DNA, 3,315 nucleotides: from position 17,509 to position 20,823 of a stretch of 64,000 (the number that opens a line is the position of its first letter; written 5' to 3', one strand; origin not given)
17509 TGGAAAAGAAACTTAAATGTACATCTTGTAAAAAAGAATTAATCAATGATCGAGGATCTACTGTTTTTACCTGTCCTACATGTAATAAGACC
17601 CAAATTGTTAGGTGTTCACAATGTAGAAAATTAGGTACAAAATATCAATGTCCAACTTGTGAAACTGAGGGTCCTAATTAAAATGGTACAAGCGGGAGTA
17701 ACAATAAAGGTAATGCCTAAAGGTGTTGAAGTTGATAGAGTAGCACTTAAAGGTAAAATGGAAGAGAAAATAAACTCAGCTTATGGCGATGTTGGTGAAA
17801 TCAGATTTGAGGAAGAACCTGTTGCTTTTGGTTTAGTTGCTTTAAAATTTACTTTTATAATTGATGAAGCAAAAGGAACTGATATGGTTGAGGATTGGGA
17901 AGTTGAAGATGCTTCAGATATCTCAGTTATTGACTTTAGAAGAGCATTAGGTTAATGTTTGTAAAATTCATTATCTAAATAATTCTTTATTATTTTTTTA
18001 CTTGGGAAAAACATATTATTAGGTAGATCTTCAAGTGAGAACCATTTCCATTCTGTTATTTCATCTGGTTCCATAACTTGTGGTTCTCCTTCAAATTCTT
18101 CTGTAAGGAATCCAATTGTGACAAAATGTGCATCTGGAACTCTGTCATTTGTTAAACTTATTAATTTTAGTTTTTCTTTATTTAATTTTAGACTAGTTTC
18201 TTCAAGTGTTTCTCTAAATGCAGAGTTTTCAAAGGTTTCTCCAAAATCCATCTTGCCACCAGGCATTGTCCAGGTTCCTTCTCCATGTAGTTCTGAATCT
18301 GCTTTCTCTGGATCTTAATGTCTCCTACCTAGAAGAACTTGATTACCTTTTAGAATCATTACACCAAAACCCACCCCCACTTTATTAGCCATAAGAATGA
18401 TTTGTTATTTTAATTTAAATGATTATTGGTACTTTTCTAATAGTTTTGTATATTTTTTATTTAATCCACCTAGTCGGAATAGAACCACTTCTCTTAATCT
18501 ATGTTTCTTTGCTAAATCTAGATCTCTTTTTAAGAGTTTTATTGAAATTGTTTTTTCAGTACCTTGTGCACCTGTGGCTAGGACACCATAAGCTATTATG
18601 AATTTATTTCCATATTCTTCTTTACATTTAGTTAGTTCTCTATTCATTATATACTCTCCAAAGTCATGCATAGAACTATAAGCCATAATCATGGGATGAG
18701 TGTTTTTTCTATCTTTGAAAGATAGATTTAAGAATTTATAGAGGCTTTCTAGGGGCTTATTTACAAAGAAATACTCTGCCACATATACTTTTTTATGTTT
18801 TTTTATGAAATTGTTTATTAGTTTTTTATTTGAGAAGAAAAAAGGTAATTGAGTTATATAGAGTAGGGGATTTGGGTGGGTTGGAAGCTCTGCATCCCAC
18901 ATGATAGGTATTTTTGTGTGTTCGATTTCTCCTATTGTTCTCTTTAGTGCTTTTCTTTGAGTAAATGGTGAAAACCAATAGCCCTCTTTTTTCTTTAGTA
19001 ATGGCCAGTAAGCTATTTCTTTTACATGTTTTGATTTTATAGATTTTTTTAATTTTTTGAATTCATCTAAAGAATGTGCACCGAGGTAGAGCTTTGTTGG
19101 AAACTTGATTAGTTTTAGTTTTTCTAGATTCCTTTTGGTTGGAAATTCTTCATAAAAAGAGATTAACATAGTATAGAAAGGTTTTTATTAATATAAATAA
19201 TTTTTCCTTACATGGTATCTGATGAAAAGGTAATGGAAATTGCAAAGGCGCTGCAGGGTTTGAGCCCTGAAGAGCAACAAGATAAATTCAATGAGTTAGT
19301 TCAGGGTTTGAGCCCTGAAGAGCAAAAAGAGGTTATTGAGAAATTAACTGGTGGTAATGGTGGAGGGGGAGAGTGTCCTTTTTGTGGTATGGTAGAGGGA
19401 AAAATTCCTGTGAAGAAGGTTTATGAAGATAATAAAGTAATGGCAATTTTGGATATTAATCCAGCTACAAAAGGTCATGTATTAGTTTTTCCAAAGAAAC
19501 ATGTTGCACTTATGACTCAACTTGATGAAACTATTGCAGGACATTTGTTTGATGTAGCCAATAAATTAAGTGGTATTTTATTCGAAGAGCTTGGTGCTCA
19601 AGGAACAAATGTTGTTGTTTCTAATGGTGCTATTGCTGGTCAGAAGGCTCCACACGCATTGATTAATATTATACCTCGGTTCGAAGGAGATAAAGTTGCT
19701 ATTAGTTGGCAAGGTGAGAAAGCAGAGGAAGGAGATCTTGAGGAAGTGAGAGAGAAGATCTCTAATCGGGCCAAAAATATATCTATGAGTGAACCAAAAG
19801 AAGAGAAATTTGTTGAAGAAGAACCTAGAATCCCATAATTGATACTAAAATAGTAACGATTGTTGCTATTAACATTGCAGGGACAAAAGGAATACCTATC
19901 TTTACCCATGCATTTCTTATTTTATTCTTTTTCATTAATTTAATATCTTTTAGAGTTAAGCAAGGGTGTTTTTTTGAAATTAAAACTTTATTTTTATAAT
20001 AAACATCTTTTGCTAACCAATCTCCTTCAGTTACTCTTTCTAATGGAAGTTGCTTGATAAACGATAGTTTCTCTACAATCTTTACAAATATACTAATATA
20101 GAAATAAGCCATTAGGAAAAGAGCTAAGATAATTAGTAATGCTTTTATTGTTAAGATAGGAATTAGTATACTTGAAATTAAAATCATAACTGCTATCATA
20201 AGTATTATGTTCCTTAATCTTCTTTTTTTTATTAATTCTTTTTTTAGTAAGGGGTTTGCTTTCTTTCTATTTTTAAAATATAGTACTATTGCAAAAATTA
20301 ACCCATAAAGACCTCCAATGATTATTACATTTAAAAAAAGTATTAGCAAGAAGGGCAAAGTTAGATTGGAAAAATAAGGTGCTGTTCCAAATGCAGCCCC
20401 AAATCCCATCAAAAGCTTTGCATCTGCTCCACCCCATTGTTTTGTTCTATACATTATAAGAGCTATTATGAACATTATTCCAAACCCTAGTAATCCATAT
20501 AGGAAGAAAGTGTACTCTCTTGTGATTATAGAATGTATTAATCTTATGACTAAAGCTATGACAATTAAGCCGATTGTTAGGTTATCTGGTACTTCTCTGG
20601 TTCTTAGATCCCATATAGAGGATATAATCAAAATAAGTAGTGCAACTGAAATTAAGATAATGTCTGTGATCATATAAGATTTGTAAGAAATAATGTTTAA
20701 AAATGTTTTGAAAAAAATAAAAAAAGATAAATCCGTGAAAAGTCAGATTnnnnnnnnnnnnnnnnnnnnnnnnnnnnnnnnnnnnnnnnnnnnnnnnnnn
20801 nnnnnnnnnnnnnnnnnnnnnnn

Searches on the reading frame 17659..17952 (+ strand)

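Call 69: search_protein_families(library=pfam, proteins=[window:17659-17952:+], max_evalue=0.001)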
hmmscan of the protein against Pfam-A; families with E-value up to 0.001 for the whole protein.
window:17659-17952:+ (98 aa): 1 family
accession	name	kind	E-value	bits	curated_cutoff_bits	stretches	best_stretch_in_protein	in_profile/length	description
PF00736.24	EF1_GNE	-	1.4e-10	41.6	20.8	1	14-92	2-84/88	EF-1 guanine nucleotide exchange domain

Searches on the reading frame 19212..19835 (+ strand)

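Call 8: search_protein_families(library=pfam, proteins=[window:19212-19835:+], max_evalue=0.01)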
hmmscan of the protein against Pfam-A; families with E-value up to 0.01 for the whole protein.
window:19212-19835:+ (208 aa): 2 families
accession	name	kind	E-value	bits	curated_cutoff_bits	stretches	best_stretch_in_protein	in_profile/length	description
PF01230.28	HIT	-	1.5e-19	70.9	21.5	1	63-158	2-97/98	HIT domain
PF11969.13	DcpS_C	-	1.4e-08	35.7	24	1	55-119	2-66/114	Scavenger mRNA decapping enzyme C-term binding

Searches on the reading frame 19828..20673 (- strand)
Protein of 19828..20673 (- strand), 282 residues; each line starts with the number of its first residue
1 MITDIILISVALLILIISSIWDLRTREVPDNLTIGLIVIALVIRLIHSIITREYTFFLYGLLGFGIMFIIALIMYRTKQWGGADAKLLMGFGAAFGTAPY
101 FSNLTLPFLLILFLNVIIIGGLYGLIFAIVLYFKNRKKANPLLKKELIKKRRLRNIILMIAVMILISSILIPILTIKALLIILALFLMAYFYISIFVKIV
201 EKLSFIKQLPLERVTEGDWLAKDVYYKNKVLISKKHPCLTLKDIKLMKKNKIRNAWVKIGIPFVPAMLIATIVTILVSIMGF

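Call 8: search_protein_families(library=pfam, proteins=[window:19828-20673:-], max_evalue=0.01)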
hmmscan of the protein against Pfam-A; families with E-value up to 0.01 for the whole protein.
window:19828-20673:- (282 aa): 1 family
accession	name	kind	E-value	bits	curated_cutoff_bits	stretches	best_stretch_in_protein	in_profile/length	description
PF01478.23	Peptidase_A24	-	6.1e-16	59.2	26.5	1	10-125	2-104/104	Type IV leader peptidase family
